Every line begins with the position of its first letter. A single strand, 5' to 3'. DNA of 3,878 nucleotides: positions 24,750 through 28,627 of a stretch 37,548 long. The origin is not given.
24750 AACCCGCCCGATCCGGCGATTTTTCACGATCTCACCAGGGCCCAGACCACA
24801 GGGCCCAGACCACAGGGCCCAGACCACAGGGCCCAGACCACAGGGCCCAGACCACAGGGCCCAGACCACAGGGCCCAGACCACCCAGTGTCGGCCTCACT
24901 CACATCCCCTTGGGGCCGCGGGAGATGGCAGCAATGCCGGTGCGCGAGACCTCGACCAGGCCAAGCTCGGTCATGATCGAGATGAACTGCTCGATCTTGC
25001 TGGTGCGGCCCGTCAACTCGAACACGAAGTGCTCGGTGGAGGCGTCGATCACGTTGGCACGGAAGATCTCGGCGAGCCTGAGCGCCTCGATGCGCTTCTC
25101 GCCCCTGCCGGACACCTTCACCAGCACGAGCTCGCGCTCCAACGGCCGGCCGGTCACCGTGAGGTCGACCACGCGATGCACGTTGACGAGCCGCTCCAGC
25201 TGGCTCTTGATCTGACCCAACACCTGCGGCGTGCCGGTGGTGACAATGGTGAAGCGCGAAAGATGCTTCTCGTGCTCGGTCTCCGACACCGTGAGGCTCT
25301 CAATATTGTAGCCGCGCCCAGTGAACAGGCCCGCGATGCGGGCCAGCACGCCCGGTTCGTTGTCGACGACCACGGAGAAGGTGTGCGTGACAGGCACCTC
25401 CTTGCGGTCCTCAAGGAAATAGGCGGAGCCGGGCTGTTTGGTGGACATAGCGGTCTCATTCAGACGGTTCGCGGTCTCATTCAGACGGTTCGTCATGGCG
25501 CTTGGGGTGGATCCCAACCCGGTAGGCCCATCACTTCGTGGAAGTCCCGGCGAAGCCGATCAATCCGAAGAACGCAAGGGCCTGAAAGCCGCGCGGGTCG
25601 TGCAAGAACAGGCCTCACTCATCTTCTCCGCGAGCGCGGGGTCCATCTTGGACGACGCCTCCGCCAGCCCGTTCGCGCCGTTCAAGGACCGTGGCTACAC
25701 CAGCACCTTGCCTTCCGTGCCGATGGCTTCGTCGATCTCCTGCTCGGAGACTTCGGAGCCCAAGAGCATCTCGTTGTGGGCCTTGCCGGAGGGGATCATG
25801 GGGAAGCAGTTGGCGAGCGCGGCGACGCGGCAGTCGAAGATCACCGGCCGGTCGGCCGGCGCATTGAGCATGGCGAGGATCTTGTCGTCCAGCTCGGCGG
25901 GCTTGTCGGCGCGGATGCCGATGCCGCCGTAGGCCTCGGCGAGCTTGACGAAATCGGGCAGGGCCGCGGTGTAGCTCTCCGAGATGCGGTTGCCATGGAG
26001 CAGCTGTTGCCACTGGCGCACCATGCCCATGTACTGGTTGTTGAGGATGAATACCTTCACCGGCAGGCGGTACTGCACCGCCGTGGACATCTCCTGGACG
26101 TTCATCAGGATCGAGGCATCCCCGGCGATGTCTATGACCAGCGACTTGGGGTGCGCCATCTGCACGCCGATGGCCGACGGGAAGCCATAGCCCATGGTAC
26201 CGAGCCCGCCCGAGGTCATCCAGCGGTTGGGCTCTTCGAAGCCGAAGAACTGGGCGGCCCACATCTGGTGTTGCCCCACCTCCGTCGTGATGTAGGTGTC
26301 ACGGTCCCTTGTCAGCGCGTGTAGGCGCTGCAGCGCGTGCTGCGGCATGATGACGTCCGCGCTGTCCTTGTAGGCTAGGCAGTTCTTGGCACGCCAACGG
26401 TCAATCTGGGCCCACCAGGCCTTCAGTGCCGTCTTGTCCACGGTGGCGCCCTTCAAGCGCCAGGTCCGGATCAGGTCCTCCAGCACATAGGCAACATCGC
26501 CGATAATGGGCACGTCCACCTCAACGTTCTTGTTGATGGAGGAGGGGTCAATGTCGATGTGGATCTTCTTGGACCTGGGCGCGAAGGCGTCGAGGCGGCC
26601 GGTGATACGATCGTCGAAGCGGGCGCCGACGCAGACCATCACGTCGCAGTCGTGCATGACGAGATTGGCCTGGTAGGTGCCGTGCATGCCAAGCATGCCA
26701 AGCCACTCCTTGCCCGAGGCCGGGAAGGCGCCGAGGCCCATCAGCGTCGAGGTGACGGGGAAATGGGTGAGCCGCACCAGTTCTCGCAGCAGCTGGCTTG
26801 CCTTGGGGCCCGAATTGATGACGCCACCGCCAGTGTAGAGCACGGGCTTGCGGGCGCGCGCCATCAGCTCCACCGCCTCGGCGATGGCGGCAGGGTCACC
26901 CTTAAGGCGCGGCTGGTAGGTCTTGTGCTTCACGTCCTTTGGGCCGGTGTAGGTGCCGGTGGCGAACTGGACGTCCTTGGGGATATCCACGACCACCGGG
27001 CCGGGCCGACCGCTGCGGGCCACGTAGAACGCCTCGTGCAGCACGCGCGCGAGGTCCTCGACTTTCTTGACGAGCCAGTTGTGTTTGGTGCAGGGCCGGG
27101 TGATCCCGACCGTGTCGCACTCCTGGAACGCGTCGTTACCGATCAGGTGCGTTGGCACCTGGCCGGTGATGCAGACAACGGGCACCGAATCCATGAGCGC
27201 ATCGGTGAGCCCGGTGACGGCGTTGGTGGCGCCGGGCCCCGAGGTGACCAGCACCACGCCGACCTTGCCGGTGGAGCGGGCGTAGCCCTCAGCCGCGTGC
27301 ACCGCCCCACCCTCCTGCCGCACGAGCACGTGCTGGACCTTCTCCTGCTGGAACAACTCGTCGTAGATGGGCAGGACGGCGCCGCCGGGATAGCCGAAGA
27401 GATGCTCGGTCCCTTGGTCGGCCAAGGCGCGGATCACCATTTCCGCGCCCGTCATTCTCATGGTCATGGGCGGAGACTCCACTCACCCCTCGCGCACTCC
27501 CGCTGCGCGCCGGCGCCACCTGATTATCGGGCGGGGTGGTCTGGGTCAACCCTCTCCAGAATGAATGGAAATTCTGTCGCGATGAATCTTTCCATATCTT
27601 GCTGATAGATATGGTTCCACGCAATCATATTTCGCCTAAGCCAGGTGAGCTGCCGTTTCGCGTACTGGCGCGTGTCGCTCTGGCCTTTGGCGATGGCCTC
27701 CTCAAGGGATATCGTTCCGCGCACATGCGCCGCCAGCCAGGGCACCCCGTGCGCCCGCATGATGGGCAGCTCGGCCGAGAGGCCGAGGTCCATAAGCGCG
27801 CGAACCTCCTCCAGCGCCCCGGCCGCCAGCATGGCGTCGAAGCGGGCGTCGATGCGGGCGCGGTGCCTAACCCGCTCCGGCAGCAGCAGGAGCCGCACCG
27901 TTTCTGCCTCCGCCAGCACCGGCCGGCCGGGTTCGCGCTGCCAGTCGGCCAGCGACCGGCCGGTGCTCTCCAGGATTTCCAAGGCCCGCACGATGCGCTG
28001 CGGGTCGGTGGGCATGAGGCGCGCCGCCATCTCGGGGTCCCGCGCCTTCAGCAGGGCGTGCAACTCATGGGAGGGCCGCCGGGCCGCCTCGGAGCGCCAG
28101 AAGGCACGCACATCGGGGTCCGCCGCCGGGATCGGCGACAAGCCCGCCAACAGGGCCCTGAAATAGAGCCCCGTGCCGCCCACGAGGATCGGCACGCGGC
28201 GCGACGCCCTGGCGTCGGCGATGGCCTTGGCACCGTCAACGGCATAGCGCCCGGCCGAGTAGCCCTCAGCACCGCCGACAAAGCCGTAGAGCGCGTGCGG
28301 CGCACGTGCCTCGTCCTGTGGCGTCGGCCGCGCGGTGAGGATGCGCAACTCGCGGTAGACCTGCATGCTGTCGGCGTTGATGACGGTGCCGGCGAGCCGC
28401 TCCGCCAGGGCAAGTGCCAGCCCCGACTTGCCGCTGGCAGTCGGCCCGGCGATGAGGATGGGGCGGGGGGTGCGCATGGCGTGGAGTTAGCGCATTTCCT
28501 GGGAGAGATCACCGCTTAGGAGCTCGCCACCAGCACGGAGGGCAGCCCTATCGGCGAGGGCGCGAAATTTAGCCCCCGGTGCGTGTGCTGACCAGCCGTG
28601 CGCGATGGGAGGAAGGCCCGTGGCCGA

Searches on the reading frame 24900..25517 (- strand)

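Call 56: search_protein_families(library=pfam, proteins=[window:24900-25517:-], max_evalue=0.001)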
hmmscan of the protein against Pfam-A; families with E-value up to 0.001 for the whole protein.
window:24900-25517:- (205 aa): 4 families
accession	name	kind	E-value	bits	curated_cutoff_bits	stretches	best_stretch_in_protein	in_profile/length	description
PF10369.15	ALS_ss_C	-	1.4e-24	86.4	23.2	1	128-201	1-74/74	Small subunit of acetolactate synthase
PF22629.2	ACT_AHAS_ss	-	3.9e-18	65.8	27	1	47-115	1-67/67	AHAS small subunit-like ACT domain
PF01842.31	ACT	-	2.6e-13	49.9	27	1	46-111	2-65/66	ACT domain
PF13710.12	ACT_5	-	8.6e-11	41.9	27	1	53-116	1-62/62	ACT domain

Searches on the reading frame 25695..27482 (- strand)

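Call 56: search_protein_families(library=pfam, proteins=[window:25695-27482:-], max_evalue=0.001)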
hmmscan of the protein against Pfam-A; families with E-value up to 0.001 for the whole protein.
window:25695-27482:- (595 aa): 3 families
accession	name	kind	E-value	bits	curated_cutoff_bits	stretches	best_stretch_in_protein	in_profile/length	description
PF02775.26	TPP_enzyme_C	-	9.1e-52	175.3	21.9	1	402-550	2-150/151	Thiamine pyrophosphate enzyme, C-terminal TPP binding domain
PF00205.28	TPP_enzyme_M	-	6.6e-45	152.6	30.4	1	200-337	1-137/137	Thiamine pyrophosphate enzyme, central domain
PF02776.23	TPP_enzyme_N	-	6.6e-41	139.3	26.8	1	10-126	1-118/119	Thiamine pyrophosphate enzyme, N-terminal TPP binding domain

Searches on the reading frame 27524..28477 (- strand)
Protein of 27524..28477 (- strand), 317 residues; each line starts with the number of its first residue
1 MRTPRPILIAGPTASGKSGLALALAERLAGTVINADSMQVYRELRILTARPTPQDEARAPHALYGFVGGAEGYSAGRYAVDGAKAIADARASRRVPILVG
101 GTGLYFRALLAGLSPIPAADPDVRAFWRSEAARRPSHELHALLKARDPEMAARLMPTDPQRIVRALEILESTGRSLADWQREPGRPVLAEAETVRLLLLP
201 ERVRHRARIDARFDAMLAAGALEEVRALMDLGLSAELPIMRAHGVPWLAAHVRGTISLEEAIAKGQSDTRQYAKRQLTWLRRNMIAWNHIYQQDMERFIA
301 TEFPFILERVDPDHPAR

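Call 56: search_protein_families(library=pfam, proteins=[window:27524-28477:-], max_evalue=0.001)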
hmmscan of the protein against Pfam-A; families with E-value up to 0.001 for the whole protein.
window:27524-28477:- (317 aa): 3 families
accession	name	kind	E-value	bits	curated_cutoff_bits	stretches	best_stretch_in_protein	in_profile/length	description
PF01715.23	IPPT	-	2.9e-75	253.5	23.6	1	39-282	1-242/243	IPP transferase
PF01745.22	IPT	-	1.2e-05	25.2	20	1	8-54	5-51/233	Isopentenyl transferase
PF02224.24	Cytidylate_kin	-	0.00084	19.5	26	0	7-46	1-38/211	Cytidylate kinase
